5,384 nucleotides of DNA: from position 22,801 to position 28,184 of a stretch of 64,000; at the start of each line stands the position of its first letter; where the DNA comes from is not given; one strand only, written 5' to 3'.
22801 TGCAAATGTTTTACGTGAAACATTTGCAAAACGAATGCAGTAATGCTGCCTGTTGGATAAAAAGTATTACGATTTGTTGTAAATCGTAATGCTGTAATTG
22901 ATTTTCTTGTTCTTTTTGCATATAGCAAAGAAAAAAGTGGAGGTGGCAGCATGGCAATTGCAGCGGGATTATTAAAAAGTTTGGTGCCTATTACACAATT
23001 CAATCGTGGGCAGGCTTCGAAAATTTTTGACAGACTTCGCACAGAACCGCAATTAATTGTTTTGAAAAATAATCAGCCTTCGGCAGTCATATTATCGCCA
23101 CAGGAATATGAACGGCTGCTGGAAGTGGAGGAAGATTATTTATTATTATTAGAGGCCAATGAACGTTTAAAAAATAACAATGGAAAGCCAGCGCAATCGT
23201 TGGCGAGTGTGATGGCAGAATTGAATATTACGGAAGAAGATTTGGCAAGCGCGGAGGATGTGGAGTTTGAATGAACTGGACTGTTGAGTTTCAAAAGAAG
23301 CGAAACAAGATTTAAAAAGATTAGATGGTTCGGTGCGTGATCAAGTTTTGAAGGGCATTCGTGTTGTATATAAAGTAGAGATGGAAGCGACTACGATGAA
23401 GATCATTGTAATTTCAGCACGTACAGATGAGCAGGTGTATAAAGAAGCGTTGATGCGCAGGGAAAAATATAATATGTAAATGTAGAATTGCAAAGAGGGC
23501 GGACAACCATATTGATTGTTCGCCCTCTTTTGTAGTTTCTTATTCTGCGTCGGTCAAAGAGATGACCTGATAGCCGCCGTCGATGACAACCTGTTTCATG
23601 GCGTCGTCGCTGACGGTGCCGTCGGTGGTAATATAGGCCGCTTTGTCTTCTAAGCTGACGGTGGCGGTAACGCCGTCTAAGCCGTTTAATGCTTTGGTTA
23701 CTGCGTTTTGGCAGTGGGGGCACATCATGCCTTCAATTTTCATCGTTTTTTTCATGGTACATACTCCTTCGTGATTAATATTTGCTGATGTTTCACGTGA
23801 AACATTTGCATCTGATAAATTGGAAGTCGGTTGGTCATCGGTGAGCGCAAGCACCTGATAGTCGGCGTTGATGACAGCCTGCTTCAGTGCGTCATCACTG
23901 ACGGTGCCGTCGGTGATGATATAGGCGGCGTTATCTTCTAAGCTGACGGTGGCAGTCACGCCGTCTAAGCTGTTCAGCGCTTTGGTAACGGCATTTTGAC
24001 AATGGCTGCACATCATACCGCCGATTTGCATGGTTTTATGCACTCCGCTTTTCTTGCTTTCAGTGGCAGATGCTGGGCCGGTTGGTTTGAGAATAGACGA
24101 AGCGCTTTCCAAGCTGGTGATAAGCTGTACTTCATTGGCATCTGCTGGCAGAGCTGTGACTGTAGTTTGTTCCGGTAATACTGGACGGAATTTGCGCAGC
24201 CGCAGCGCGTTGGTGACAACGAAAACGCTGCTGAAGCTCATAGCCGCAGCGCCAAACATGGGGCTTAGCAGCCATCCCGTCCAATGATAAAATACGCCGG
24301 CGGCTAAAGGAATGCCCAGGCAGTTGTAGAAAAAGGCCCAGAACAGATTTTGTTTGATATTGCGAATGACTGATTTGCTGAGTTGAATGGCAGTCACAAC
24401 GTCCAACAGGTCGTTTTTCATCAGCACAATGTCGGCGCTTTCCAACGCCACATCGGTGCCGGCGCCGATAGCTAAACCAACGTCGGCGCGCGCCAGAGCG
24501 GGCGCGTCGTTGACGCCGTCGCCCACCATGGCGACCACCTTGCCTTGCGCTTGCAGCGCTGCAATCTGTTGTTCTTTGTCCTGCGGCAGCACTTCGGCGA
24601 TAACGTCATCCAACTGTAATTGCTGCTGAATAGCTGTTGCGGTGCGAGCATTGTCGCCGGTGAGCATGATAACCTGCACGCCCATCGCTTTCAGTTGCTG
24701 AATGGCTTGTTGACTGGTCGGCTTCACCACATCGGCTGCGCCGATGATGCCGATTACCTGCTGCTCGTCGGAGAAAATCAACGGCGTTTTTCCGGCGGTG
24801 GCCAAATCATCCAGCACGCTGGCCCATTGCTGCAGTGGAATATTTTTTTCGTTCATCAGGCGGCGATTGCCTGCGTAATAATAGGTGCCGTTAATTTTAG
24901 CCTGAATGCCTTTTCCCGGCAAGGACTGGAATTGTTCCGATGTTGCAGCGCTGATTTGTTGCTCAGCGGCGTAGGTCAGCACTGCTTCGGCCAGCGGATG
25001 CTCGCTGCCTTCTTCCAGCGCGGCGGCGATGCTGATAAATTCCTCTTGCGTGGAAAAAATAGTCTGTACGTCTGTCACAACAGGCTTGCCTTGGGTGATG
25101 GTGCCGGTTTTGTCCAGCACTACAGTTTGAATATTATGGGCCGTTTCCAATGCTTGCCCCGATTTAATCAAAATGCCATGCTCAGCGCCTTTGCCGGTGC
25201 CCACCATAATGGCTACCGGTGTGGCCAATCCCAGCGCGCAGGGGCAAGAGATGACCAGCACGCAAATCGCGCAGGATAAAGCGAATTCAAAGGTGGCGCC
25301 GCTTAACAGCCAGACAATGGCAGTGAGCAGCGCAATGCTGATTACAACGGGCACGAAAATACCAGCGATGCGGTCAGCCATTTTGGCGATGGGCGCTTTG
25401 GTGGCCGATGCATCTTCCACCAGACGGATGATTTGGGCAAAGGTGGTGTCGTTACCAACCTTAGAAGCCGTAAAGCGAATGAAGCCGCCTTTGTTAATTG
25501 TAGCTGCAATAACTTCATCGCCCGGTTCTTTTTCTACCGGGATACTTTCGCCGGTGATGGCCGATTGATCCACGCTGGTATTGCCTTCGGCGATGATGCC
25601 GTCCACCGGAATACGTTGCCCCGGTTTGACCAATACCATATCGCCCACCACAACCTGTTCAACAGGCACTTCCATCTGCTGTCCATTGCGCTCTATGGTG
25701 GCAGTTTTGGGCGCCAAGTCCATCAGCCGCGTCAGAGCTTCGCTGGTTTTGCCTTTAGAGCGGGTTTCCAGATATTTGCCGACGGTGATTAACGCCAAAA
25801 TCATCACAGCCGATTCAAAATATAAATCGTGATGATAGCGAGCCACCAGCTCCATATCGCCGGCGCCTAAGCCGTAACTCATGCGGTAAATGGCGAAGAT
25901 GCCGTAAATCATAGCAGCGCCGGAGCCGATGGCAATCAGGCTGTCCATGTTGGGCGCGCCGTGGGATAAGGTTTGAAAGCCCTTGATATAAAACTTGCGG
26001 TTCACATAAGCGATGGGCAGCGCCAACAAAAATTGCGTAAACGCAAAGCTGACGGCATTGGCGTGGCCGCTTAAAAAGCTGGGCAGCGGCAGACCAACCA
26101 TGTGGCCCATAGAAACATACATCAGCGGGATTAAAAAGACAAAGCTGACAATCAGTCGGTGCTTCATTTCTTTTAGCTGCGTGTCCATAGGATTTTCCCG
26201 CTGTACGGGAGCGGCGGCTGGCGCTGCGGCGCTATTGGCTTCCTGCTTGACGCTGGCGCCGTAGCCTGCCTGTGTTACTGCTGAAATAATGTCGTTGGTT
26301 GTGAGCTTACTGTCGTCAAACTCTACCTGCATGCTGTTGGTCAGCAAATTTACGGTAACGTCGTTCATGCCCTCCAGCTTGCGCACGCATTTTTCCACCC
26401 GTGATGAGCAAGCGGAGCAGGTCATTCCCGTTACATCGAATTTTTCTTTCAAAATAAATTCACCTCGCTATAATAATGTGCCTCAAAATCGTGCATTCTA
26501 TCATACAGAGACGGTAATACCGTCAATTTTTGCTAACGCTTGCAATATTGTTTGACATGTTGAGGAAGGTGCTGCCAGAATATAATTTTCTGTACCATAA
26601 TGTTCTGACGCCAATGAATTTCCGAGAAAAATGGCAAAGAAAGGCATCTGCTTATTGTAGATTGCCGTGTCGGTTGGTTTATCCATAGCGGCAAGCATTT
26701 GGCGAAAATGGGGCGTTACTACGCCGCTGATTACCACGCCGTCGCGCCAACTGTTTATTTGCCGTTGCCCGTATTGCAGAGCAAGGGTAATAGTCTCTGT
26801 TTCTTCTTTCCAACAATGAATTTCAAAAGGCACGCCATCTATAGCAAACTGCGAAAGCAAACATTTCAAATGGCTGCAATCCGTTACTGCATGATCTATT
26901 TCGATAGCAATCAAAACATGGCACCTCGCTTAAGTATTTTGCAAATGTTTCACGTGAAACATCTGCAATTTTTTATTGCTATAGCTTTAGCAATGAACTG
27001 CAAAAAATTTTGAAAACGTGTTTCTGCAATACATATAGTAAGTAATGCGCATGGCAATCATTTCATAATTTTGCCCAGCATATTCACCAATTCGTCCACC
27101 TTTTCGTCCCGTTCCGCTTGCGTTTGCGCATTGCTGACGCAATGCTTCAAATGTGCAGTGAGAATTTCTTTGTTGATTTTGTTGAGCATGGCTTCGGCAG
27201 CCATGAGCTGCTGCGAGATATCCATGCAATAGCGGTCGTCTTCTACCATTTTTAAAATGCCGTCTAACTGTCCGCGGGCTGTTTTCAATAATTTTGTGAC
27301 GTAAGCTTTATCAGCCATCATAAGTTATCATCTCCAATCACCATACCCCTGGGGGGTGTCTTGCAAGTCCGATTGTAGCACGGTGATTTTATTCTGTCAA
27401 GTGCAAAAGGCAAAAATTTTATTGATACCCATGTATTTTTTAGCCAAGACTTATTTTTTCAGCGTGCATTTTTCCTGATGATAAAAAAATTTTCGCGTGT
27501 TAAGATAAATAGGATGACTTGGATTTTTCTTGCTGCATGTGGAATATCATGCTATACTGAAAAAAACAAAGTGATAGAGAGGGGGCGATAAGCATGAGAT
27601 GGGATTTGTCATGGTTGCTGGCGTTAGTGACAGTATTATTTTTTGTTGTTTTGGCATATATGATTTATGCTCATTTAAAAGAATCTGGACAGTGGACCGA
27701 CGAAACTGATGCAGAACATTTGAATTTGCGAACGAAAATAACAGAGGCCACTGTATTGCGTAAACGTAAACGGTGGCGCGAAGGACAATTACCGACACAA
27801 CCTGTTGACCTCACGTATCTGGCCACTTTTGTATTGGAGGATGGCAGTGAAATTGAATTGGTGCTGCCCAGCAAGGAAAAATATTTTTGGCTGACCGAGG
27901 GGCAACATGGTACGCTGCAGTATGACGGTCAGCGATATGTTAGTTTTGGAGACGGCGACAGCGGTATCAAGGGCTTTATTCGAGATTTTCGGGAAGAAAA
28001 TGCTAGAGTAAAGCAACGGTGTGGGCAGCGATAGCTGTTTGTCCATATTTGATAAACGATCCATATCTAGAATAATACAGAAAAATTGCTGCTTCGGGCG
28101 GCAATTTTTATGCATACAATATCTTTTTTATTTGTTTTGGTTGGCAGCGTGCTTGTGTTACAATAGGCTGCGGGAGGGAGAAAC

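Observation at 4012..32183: Sixteen consensus parS sites packed into 28 kb, eight on each side of parAB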

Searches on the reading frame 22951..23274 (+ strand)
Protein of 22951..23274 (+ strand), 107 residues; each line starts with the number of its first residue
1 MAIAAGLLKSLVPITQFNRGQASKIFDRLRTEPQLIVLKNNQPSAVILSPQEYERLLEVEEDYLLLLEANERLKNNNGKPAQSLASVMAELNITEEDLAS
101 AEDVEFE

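Call 9: search_protein_families(library=pfam, proteins=[window:22951-23274:+])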
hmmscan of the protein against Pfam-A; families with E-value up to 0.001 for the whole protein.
window:22951-23274:+ (107 aa): 2 families
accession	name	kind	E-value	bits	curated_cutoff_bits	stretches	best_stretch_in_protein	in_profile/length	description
PF02604.26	PhdYeFM_antitox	-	1.5e-12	47.6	29.8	1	13-79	5-69/74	Antitoxin Phd_YefM, type II toxin-antitoxin system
PF18506.7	RelB-like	-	4.2e-05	23.7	27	1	33-65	4-36/62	RelB Antitoxin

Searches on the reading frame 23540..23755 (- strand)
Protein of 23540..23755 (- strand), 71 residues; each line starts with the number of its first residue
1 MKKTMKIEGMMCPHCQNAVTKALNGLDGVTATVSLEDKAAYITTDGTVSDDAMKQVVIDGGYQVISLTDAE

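Call 65: search_protein_families(library=pfam, max_evalue=0.01, proteins=[window:23540-23755:-])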
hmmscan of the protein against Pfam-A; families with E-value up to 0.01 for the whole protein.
window:23540-23755:- (71 aa): 1 family
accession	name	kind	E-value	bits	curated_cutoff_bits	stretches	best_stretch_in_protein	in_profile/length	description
PF00403.32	HMA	-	5.2e-10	40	24.8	1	4-50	1-47/62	Heavy-metal-associated domain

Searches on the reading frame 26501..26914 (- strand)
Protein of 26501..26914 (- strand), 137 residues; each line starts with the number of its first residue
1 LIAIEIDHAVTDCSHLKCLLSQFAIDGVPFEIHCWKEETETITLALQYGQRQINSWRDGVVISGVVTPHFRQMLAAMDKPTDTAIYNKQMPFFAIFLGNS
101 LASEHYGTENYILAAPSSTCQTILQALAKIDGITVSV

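Call 10: search_protein_families(library=pfam, proteins=[window:26501-26914:-])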
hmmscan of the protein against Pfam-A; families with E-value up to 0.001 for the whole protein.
window:26501-26914:- (137 aa): 0 families

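Call 30: search_protein_families(library=ncbifam, proteins=[window:26501-26914:-])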
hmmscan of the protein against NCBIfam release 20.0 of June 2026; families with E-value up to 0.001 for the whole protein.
window:26501-26914:- (137 aa): 0 families

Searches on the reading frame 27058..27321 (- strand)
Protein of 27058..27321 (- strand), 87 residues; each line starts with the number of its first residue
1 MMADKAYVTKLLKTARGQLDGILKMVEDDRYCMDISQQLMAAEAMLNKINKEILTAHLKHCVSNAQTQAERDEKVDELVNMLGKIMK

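Call 65: search_protein_families(library=pfam, max_evalue=0.01, proteins=[window:27058-27321:-])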
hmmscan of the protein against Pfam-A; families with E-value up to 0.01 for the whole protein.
window:27058-27321:- (87 aa): 1 family
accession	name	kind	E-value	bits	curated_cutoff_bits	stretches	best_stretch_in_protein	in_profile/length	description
PF02583.22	Trns_repr_metal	-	3.5e-26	91.8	22.8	1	5-83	2-77/78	Metal-sensitive transcriptional repressor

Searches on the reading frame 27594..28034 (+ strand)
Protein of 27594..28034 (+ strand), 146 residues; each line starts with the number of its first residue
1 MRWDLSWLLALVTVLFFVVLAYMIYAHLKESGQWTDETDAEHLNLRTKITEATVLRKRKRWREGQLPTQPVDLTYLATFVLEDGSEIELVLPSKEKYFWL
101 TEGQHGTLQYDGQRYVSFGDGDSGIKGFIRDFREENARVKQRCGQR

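Call 10: search_protein_families(library=pfam, proteins=[window:27594-28034:+])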
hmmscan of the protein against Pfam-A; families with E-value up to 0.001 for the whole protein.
window:27594-28034:+ (146 aa): 1 family
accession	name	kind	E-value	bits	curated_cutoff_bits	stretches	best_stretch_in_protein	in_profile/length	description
PF10694.14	DUF2500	-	2.2e-13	51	33.5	1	14-118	2-101/102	Protein of unknown function (DUF2500)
